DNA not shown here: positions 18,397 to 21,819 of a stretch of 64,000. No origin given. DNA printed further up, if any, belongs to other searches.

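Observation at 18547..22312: AsmA-like ydbH module with a fused ynbE-ydbL gene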

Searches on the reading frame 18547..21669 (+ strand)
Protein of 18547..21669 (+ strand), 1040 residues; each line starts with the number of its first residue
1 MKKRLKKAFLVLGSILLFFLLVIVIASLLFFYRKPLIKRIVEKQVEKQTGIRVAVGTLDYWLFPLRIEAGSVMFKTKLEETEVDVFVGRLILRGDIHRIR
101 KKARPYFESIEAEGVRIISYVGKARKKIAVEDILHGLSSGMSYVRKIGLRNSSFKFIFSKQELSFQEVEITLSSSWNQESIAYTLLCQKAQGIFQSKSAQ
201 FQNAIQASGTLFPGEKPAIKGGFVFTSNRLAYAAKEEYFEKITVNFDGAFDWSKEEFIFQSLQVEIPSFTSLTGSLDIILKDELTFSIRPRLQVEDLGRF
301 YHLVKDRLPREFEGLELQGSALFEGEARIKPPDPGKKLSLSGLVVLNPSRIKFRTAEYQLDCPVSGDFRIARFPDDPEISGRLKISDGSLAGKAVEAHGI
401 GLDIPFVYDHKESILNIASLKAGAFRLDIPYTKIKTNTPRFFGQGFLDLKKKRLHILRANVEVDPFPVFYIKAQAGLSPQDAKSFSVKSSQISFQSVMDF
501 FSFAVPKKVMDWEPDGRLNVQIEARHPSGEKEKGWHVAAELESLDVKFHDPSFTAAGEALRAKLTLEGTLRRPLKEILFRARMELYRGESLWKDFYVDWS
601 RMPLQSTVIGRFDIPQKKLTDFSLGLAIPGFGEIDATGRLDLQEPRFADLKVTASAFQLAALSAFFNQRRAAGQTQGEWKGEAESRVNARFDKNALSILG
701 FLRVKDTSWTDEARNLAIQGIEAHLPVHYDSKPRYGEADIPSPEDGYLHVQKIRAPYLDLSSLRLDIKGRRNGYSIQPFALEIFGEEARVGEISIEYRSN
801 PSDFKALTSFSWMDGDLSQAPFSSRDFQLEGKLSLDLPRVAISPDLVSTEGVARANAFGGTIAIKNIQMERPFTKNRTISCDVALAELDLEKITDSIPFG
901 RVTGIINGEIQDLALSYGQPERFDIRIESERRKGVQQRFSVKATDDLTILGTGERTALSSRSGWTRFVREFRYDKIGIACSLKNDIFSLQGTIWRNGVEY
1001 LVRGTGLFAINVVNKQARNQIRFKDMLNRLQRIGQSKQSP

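Call 3: search_protein_families(library=pfam, proteins=[window:18547-21669:+], max_evalue=0.01)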
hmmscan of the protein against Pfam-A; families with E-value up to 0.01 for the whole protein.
window:18547-21669:+ (1040 aa): 1 family
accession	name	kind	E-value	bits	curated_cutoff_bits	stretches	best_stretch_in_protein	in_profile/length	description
PF05359.17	DUF748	-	5.3e-12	45.1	50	2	3-138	12-137/1037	Domain of Unknown Function (DUF748)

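Call 4: search_protein_families(library=ncbifam, proteins=[window:18547-21669:+], max_evalue=0.01)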
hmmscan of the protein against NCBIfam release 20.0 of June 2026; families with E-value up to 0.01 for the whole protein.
window:18547-21669:+ (1040 aa): 1 family
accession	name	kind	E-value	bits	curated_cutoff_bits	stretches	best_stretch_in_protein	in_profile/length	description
TIGR03545.1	TIGR03545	subfamily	2e-07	30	173.35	1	15-69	7-61/556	TIGR03545 family protein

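Call 15: find_homologous_proteins(query=window:18547-21669:+)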
Query window:18547-21669:+ (1040 aa): 36 proteins with E <= 0.001 among 8000 candidates.
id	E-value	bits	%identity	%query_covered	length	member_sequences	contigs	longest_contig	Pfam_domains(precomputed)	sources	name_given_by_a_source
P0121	0.0e+0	2332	100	100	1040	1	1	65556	PF05359.17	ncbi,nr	ncbi:MAG: hypothetical protein QHH14_08175 [Clostridiales bacterium]|nr:hypothetical protein [Clostr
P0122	0.0e+0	1764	76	100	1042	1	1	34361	PF05359.17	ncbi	-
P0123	0.0e+0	1524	66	98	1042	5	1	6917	PF05359.17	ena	-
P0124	0.0e+0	1507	65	99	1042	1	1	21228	PF05359.17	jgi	jgi:hypothetical protein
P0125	0.0e+0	1471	63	98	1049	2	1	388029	PF05359.17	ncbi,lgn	-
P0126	0.0e+0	1460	63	97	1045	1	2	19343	PF05359.17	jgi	jgi:hypothetical protein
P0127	0.0e+0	1438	63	99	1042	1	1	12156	PF05359.17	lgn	-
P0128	0.0e+0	1427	62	99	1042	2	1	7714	PF05359.17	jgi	-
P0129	0.0e+0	1423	62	98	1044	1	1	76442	PF05359.17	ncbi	-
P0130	0.0e+0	1417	61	99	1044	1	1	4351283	PF05359.17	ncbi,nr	ncbi:MAG: hypothetical protein JSV17_02425 [Candidatus Aminicenantes bacterium]|nr:MAG: hypothetical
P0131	0.0e+0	1404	62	100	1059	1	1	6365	PF05359.17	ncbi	-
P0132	0.0e+0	1396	60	99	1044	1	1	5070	PF05359.17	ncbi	-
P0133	0.0e+0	1388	61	98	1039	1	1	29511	PF05359.17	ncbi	-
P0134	0.0e+0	1383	60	99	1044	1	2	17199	PF05359.17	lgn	-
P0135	0.0e+0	1363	60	99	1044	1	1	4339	PF05359.17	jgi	jgi:hypothetical protein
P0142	0.0e+0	1276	56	99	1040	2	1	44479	PF05359.17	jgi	jgi:hypothetical protein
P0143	0.0e+0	1275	55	100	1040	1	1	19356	-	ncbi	-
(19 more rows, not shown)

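Call 50: find_encoding_contigs(protein=P0122, flank=10000, max_places=2)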
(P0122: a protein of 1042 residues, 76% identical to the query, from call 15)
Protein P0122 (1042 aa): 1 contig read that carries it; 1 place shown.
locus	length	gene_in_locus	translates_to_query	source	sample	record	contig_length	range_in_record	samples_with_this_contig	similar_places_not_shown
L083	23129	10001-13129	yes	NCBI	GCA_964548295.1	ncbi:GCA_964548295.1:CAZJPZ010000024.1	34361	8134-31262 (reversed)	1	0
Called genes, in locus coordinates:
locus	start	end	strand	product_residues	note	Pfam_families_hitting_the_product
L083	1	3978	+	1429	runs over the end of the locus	PF07719:TPR_2 (faint), PF00580:UvrD-helicase, PF13361:UvrD_C (weak), PF13538:UvrD_C_2 (faint), PF23774:TPR_GEMI5 (faint)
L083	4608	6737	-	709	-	PF13715:CarbopepD_reg_2, PF00593:TonB_dep_Rec_b-barrel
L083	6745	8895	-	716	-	PF01979:Amidohydro_1, PF13414:TPR_11 (faint), PF13428:TPR_14 (faint), PF07969:Amidohydro_3, PF21033:RMD1-3 (faint), PF00515:TPR_1, PF07719:TPR_2 (weak), PF13181:TPR_8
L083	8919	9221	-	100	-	PF13601:HTH_34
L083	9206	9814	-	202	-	-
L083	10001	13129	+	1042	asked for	PF05359:DUF748 (faint)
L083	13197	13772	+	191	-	PF07027:DUF1318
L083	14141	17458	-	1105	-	PF26549:Tricorn_N, PF26550:Tricorn_2nd (weak), PF07676:PD40, PF26549:Tricorn_N (weak), PF26550:Tricorn_2nd, PF14684:Tricorn_C1, PF14685:PDZ_Tricorn, PF03572:Peptidase_S41, +1 more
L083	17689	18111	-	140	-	PF00692:dUTPase, PF22769:DCD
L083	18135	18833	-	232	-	PF04055:Radical_SAM, PF13353:Fer4_12 (weak)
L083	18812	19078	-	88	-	-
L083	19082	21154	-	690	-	PF03477:ATP-cone, PF13597:NRDD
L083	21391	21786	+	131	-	PF01894:YjbQ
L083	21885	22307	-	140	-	PF01934:HepT-like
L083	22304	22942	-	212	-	PF01402:RHH_1 (weak), PF01909:NTP_transf_2 (weak), PF18765:Polbeta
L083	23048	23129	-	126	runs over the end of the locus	PF00515:TPR_1 (faint), PF07719:TPR_2 (faint), PF13181:TPR_8 (faint), PF13414:TPR_11 (faint), PF13424:TPR_12 (weak)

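Call 51: find_encoding_contigs(protein=P0130, flank=10000, max_places=2)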
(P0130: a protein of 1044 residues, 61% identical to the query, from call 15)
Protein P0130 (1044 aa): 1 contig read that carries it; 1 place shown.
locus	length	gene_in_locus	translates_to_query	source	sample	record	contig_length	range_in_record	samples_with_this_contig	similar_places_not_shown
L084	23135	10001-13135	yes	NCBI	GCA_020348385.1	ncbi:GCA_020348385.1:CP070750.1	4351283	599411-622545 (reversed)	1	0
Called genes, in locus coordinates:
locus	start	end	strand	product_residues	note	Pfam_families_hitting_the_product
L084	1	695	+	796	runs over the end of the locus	PF17389:Bac_rhamnosid6H, PF22422:MGH1-like_GH, PF01204:Trehalase, PF03200:Glyco_hydro_63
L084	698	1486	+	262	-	PF00106:adh_short, PF08659:KR, PF23441:SDR (weak), PF13561:adh_short_C2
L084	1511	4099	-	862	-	PF12704:MacB_PCD, PF02687:FtsX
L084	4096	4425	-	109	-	PF03551:PadR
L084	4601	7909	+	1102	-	PF15902:Sortilin-Vps10 (faint), PF25852:DUF6242_C (faint), PF02012:BNR (faint), PF14870:PSII_BNR (faint), PF13088:BNR_2 (faint)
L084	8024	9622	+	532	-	PF07969:Amidohydro_3, PF01979:Amidohydro_1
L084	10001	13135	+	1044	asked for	PF05359:DUF748 (faint)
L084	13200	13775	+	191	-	PF07027:DUF1318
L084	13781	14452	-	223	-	PF01895:PhoU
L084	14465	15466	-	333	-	PF02690:Na_Pi_cotrans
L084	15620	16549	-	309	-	PF00248:Aldo_ket_red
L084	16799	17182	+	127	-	PF03965:Penicillinase_R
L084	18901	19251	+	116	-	PF03544:TonB_C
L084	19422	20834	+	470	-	PF02347:GDC-P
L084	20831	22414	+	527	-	PF02347:GDC-P (faint), PF00266:Aminotran_5, PF21478:GcvP2_C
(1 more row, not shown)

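Call 69: predict_structure(alignment_id=A6)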
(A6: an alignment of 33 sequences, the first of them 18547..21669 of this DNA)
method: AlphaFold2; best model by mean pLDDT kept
length: 1040 residues; sequences in the alignment: 33
mean_pLDDT: 76.7   pTM: 0.57
mean pLDDT of the five models: 76.7, 72.8, 72.5, 72.4, 69.4
residues with pLDDT >= 90: 275; 70-90: 449; 50-70: 229; < 50: 87
segments of 3 or more residues with pLDDT < 50: 198-202, 667-675, 737-739, 898-900, 953-970, 996-1001, 1012-1040
pLDDT, mean of each block of 10 residues (from residue 1): 59 74 66 58 70 60 63 74 81 75 80 84 56 60 81 82 81 64 71 59 62 65 76 66 85 79 85 87 78 90 74 86 91 71 95 91 96 88 95 90 95 93 89 82 94 93 93 87 93 91 84 88 82 82 83 61 93 87 89 72 90 91 87 89 87 75 51 54 86 83 86 75 90 56 83 72 87 91 82 89 90 83 64 92 92 88 91 80 87 60 74 78 75 57 52 46 44 63 64 49 52 41 38 31
secondary structure, 60 per line:
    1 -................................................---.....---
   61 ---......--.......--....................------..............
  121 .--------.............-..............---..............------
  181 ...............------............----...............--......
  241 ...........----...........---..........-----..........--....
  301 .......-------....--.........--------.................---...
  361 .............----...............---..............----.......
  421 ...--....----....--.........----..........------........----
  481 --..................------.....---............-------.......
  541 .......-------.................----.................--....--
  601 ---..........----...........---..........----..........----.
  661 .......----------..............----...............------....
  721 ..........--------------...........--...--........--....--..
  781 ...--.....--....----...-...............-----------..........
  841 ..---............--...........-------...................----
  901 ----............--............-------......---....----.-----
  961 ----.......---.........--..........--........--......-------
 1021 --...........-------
elements in order (helices of 4 or more, strands of 3 or more residues): H2-49 E53-57 E64-69 E72-78 E81-95 H96-100 E107-121 H130-142 E144-157 E161-174 E181-195 E202-213 E218-232 E235-251 E256-266 E270-279 E285-294 H297-307 E315-318 E321-329 E338-354 E358-373 E378-392 E396-409 E414-423 E426-429 E434-437 E440-448 E453-462 E469-476 E483-493 H494-500 H507-511 E515-526 E534-547 E555-571 E576-592 E595-598 E604-613 E618-628 E632-641 E646-655 H660-667 E678-691 E696-710 E717-730 E745-755 E758-760 E763-770 E773-776 E779-783 E786-790 E793-796 E805-816 E831-842 E846-857 E860-870 E878-889 H890-896 E905-916 E919-930 E938-943 E947-950 E965-971 E975-983 E986-995 E998-1005 E1008-1013 H1023-1033

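Call 72: fold_search(model_id=the predicted structure, library=pdb)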
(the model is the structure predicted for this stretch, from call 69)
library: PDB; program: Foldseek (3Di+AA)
matches with E <= 10: 436; with E <= 0.001: 2
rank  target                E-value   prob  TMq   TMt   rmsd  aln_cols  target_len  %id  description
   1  9ea7                  9.9e-05  0.66  0.10  0.04  42.1      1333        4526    8  The Structure of ApoB100 from Human Low-Density Lipoprotein (released 2024-12-18)
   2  9bde_A                8.4e-04  0.54  0.11  0.11  34.9      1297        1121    8  Middle Region of Apolipoprotein B 100 bound to Low Density Lipoprotein Receptor (released 2024-12-25)
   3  6cbc_B                1.1e-03  1.00  0.10  0.27  14.1       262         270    8  Crystal structure of an N-terminal fragment of Vps13. (released 2018-08-08)
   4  9enr_A                1.2e-03  0.35  0.08  0.06  42.4       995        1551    7  Vitellogenin from the honey bee hemolymph (released 2025-03-26)
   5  9kn3_A                1.3e-03  0.80  0.13  0.16  43.8      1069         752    9  Cryo-EM structure of LptDEM complex from Escherichia coli (released 2025-07-23)
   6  9e9r                  1.6e-03  0.28  0.09  0.04  42.3      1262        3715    8  The Structure of ApoB100 from Human Low-Density Lipoprotein (released 2024-12-18)
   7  9coo_A                4.1e-03  0.99  0.13  0.27  21.9       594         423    8  Nanobody 4 bound to Apolipoprotein B 100 (released 2024-12-25)
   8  7nie_C                7.8e-03  0.87  0.07  0.21  24.8       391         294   12  putative glycerol kinase-like proteins anchored on an array of voltage dependent anion channels in the outer mitochond (released 2021-10-13)
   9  7omm_A                1.3e-02  0.28  0.10  0.14  42.4       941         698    9  Cryo-EM structure of N. gonorhoeae LptDE in complex with ProMacrobodies (MBPs have not been built de novo) (released 2022-05-04)
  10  9bdt_A                2.0e-02  0.35  0.16  0.06  35.2      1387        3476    8  Apolipoprotein B 100 bound to LDL receptor and legobody (released 2024-12-25)
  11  6ezz_B                2.4e-02  0.06  0.05  0.07  35.9       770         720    9  Crystal structure of Escherichia coli amine oxidase mutant E573Q (released 2018-08-29)
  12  1qak_B                2.7e-02  0.08  0.05  0.06  27.3       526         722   10  THE ACTIVE SITE BASE CONTROLS COFACTOR REACTIVITY IN ESCHERICHIA COLI AMINE OXIDASE : X-RAY CRYSTALLOGRAPHIC STUDIES W (released 1999-08-24)
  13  1qal_A                3.0e-02  0.11  0.06  0.08  26.9       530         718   10  THE ACTIVE SITE BASE CONTROLS COFACTOR REACTIVITY IN ESCHERICHIA COLI AMINE OXIDASE : X-RAY CRYSTALLOGRAPHIC STUDIES W (released 1999-08-24)
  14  1oac_A                3.3e-02  0.08  0.05  0.06  28.3       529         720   10  CRYSTAL STRUCTURE OF A QUINOENZYME: COPPER AMINE OXIDASE OF ESCHERICHIA COLI AT 2 ANGSTROEMS RESOLUTION (released 1996-04-03)
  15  1dyu_B                4.0e-02  0.08  0.05  0.07  28.2       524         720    9  The active site base controls cofactor reactivity in Escherichia coli amine oxidase: X-ray crystallographic studies wi (released 2000-02-29)
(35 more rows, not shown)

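Call 74: search_solved_structures(query=A6, max_evalue=10)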
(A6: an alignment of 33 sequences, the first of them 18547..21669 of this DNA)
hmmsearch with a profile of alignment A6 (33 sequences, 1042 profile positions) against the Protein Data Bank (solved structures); distinct sequences matched with E-value up to 10: 1.
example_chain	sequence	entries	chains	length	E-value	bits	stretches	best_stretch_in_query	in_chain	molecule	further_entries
9cuy_g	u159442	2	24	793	0.021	16.2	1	602-660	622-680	Putative tail fiber protein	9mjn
